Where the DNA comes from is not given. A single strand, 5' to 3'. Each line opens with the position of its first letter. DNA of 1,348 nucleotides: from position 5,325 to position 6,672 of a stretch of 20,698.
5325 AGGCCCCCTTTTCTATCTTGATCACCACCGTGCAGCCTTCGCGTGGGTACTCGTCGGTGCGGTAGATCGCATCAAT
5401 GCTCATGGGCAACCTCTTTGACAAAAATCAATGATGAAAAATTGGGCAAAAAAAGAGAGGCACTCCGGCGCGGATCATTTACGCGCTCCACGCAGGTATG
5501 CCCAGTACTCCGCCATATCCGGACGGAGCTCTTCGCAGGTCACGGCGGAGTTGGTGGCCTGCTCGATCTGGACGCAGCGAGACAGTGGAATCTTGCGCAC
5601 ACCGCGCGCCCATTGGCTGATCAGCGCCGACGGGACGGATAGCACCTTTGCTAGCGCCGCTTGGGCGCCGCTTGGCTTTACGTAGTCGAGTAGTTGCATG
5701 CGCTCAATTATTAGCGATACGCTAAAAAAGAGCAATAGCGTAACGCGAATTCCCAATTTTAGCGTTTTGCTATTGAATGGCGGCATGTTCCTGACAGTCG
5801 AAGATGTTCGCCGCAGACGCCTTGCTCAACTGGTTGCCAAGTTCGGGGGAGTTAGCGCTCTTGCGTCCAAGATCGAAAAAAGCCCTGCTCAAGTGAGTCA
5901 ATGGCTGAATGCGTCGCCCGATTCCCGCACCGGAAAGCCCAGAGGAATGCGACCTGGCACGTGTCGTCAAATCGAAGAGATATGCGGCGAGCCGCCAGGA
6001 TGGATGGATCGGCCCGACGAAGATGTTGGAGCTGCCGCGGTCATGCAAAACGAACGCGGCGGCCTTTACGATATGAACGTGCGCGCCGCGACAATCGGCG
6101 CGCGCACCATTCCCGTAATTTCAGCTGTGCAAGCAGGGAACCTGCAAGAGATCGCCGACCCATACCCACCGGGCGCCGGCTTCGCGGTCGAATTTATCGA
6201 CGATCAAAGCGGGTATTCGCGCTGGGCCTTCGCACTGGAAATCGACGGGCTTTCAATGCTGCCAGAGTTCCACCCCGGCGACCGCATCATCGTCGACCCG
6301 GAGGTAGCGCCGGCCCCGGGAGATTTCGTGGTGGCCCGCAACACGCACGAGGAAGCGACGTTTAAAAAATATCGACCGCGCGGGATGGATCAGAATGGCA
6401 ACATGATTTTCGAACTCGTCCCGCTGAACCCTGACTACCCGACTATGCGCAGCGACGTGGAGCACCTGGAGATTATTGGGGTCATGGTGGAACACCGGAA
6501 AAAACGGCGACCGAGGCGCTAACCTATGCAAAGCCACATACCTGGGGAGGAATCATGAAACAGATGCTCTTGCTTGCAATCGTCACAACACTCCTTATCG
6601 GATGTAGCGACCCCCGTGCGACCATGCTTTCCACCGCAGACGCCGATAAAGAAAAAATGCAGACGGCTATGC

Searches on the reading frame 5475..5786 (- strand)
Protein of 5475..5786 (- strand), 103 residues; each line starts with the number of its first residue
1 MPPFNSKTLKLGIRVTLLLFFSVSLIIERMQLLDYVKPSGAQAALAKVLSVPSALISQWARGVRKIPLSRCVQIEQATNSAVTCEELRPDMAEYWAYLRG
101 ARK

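Call 4: search_protein_families(library=pfam, proteins=[window:5475-5786:-], max_evalue=0.1)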
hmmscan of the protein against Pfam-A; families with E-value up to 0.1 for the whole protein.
window:5475-5786:- (103 aa): 4 families
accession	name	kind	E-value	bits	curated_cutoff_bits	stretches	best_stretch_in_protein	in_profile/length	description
PF15943.11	YdaS_toxin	-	6.8e-18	64.7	30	1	36-91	5-60/65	Bacterial toxin YdaS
PF14549.12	P22_Cro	-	8.7e-07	29.1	30.2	1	40-85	10-52/60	DNA-binding transcriptional regulator Cro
PF01381.28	HTH_3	-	0.0019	18.6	23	1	42-79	12-49/55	Helix-turn-helix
PF07803.16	GSG-1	-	0.039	14.3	27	1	43-80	12-49/109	GSG1-like protein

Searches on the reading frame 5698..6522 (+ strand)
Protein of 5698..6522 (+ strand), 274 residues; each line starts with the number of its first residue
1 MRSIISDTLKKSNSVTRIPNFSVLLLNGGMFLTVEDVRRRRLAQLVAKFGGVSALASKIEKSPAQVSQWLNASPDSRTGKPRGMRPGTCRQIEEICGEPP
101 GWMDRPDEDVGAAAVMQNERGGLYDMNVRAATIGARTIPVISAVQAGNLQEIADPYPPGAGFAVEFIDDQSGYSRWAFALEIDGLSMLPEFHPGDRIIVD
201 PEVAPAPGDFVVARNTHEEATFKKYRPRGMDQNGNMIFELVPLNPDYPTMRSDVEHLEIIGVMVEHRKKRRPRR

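Call 4: search_protein_families(library=pfam, proteins=[window:5698-6522:+], max_evalue=0.1)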
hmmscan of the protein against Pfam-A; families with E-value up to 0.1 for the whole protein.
window:5698-6522:+ (274 aa): 3 families
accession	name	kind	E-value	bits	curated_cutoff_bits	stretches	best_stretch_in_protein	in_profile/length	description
PF00717.28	Peptidase_S24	-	1.1e-17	64.2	23.3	1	139-264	1-116/116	Peptidase S24-like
PF15943.11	YdaS_toxin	-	0.00013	22.1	30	1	42-94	1-45/65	Bacterial toxin YdaS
PF14549.12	P22_Cro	-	0.00038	20.6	30.2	1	43-76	3-36/60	DNA-binding transcriptional regulator Cro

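Call 85: find_related_loci(query=window:5785-6522:+, collection=genome_contigs, flank=6000)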
Query window:5785-6522:+ (245 aa) in genome_contigs; peptide patterns used: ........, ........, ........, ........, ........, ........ (x = any residue, [..] = any of these).
117 stretches matched a pattern; 4 encode a relative of the query (tblastn E <= 1e-3); 4 distinct loci.
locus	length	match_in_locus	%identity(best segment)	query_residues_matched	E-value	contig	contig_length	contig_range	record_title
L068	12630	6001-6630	45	1-237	3e-57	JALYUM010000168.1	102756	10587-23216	MAG: Pseudomonadota bacterium isolate LAG bin17 SD1463-65_k127_1897808, whole genome shotgun sequence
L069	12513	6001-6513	50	68-242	4e-51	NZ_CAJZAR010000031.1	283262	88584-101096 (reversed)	Paraburkholderia tropica isolate PSP659, whole genome shotgun sequence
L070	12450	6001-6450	55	91-242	1e-50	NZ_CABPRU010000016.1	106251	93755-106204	Pandoraea terrigena strain LMG 31013, whole genome shotgun sequence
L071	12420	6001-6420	61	103-242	9e-50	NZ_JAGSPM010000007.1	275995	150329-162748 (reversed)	Undibacterium baiyunense strain BYS107W NODE_7_length_275995_cov_35.773787, whole genome shotgun sequence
